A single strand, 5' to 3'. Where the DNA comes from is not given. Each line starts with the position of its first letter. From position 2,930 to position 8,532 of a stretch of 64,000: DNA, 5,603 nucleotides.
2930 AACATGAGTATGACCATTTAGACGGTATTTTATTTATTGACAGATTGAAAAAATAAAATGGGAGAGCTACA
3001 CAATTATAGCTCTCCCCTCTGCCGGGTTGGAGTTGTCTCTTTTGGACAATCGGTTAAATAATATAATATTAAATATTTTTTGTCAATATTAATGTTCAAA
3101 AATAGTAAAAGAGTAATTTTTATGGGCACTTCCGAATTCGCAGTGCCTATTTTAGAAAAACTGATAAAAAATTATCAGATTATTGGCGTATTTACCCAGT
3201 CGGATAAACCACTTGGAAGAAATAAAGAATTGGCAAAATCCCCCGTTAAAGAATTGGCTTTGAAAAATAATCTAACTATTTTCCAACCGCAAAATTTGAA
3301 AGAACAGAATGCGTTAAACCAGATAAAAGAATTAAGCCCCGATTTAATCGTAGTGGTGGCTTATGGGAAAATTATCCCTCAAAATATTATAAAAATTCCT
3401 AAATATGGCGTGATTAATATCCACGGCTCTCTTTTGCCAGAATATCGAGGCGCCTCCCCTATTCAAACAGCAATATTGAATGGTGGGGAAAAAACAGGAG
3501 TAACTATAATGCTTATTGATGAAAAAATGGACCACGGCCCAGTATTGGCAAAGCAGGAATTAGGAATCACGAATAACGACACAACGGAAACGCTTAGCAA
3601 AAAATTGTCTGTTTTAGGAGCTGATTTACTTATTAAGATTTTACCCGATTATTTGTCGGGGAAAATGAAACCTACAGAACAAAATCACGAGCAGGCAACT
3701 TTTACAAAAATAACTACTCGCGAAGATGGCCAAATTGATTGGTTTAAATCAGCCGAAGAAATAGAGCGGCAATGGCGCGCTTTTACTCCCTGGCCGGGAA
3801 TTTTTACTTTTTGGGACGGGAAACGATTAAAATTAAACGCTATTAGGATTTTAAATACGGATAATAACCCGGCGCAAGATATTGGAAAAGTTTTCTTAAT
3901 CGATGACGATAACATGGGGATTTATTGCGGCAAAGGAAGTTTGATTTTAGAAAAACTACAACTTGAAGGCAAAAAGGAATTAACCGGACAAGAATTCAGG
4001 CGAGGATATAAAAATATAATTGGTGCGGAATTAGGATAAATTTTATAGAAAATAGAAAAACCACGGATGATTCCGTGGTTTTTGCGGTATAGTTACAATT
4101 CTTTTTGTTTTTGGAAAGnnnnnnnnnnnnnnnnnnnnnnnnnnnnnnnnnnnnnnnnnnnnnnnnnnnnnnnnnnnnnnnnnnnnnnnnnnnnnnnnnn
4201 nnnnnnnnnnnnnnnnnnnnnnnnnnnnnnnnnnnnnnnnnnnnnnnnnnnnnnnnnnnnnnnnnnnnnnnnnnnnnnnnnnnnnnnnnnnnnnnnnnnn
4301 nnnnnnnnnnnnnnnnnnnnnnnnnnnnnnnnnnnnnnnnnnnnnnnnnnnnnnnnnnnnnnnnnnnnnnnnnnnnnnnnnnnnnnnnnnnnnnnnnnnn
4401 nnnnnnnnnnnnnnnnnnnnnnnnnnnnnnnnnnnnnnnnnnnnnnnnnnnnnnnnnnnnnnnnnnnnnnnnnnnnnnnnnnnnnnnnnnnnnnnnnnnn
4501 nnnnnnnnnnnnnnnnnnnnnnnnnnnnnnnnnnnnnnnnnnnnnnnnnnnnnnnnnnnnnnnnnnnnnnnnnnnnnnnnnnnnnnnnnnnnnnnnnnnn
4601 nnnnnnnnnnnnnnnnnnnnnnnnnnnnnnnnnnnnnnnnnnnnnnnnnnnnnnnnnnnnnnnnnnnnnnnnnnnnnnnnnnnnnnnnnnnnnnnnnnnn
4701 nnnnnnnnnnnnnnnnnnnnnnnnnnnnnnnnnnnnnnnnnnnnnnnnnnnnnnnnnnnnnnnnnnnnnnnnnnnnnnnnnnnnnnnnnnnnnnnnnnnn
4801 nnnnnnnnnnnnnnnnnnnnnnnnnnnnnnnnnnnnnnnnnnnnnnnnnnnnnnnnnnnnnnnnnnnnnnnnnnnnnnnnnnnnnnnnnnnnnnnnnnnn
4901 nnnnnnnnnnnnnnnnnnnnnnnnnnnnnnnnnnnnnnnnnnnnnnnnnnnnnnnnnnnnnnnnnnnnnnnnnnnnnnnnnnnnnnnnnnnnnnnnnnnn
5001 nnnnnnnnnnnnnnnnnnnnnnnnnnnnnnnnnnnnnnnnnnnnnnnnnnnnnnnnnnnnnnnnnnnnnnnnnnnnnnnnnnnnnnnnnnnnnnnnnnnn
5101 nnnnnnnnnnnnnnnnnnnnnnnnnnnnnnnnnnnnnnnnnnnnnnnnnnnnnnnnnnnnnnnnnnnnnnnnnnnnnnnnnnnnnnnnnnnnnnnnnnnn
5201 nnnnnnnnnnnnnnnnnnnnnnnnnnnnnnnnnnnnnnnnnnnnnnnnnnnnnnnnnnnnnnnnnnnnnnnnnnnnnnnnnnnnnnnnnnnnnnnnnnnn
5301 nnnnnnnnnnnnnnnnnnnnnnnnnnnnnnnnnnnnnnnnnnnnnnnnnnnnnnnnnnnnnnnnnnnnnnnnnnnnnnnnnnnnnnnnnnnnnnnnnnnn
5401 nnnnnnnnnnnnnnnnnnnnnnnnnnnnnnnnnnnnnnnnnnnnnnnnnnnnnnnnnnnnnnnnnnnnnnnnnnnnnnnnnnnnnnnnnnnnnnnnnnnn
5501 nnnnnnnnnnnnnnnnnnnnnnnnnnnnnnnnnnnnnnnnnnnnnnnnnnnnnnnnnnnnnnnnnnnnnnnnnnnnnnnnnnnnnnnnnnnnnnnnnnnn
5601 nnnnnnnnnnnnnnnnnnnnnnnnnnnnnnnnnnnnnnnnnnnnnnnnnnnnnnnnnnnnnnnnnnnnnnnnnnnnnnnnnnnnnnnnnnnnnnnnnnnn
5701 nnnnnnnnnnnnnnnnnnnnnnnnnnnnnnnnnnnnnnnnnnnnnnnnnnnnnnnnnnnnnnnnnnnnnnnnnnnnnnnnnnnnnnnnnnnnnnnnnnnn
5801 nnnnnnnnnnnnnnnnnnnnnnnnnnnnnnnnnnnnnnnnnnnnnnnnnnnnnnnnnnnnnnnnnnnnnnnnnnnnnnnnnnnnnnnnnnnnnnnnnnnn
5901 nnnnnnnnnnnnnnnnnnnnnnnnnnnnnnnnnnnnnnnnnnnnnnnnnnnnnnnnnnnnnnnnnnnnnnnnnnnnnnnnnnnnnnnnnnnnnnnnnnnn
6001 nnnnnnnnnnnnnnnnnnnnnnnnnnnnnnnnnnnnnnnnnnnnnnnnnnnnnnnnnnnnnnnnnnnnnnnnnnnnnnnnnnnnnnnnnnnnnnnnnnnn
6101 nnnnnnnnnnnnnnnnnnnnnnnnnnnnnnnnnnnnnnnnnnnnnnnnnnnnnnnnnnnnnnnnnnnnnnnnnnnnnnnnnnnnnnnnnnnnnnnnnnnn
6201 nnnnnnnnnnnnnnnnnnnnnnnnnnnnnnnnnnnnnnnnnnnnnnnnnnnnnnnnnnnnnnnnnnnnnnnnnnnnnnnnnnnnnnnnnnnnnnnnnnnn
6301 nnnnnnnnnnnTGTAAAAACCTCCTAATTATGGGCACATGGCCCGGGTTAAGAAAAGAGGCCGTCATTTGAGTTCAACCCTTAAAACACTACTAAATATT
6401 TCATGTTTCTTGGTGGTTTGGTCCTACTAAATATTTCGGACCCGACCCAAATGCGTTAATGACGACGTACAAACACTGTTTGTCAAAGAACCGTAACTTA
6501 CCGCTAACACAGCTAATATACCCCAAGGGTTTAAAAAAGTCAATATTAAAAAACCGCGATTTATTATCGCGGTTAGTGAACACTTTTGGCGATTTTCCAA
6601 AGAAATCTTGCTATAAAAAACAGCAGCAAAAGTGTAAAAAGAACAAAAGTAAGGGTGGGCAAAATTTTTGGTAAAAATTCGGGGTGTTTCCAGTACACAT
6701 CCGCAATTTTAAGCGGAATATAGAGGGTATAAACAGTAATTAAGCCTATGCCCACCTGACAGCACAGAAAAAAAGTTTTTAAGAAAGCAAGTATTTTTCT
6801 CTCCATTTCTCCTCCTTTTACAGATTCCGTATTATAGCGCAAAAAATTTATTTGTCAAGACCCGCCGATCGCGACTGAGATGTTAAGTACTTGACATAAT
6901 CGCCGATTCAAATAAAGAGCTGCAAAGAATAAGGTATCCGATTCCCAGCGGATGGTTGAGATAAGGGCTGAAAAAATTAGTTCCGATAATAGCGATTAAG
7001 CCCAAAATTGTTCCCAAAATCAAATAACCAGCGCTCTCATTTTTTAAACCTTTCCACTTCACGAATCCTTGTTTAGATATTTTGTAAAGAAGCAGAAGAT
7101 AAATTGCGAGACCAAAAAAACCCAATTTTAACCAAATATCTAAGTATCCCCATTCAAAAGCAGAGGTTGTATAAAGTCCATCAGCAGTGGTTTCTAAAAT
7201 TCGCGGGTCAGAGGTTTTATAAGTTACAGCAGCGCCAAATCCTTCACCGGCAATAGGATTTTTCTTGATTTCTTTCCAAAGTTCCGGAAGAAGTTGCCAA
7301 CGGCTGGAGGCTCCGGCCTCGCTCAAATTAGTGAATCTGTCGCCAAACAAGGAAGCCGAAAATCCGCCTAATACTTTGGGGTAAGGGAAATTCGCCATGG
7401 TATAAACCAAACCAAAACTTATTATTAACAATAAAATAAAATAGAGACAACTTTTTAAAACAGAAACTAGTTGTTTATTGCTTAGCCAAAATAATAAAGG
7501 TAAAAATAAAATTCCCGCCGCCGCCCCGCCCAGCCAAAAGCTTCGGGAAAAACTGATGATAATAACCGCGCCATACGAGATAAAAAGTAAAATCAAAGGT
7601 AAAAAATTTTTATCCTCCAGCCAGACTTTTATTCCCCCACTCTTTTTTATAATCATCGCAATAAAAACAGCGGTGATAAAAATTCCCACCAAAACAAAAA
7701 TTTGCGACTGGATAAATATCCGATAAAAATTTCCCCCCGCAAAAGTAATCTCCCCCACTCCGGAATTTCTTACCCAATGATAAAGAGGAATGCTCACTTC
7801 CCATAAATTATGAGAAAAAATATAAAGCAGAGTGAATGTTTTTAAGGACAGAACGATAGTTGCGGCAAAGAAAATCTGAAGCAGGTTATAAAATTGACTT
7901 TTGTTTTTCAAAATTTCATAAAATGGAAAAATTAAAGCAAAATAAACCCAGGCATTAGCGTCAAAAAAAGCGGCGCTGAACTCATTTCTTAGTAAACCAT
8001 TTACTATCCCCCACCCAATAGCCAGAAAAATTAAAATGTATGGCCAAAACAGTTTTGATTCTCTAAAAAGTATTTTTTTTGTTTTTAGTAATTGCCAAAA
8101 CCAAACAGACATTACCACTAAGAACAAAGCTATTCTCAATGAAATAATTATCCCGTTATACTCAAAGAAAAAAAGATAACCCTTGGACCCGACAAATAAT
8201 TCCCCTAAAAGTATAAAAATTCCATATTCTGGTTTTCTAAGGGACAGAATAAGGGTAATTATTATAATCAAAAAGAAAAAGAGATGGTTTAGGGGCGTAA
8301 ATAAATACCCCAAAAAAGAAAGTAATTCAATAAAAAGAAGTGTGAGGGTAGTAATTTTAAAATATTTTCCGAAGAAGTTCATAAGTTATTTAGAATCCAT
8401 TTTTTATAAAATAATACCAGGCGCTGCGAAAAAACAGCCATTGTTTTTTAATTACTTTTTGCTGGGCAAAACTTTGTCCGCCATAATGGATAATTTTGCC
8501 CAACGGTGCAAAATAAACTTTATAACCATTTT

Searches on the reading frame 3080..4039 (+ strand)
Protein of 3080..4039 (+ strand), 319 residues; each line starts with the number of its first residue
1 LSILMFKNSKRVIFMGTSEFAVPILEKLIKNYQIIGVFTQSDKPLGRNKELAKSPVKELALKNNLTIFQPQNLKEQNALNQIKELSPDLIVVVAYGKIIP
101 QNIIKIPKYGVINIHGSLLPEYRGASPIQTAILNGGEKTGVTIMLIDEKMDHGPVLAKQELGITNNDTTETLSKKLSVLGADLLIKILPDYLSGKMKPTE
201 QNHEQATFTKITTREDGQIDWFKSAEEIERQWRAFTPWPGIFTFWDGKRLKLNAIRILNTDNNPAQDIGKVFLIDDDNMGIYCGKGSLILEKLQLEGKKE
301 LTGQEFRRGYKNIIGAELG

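Call 30: search_protein_families(library=pfam, proteins=[window:3080-4039:+], max_evalue=0.00001)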
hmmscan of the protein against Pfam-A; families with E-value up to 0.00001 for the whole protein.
window:3080-4039:+ (319 aa): 2 families
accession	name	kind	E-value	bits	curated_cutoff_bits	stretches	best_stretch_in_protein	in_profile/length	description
PF00551.24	Formyl_trans_N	-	2.2e-47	161.6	26.1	1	11-186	2-179/181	Formyl transferase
PF02911.23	Formyl_trans_C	-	1.2e-25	90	21.1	1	213-310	3-99/100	Formyl transferase, C-terminal domain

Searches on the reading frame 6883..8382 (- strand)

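Call 30: search_protein_families(library=pfam, proteins=[window:6883-8382:-], max_evalue=0.00001)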
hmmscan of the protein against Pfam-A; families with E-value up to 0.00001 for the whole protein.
window:6883-8382:- (499 aa): 1 family
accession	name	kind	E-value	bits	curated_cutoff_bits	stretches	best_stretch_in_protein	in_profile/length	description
PF04932.20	Wzy_C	-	1.4e-09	38.3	31.7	1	266-429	2-149/149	O-Antigen ligase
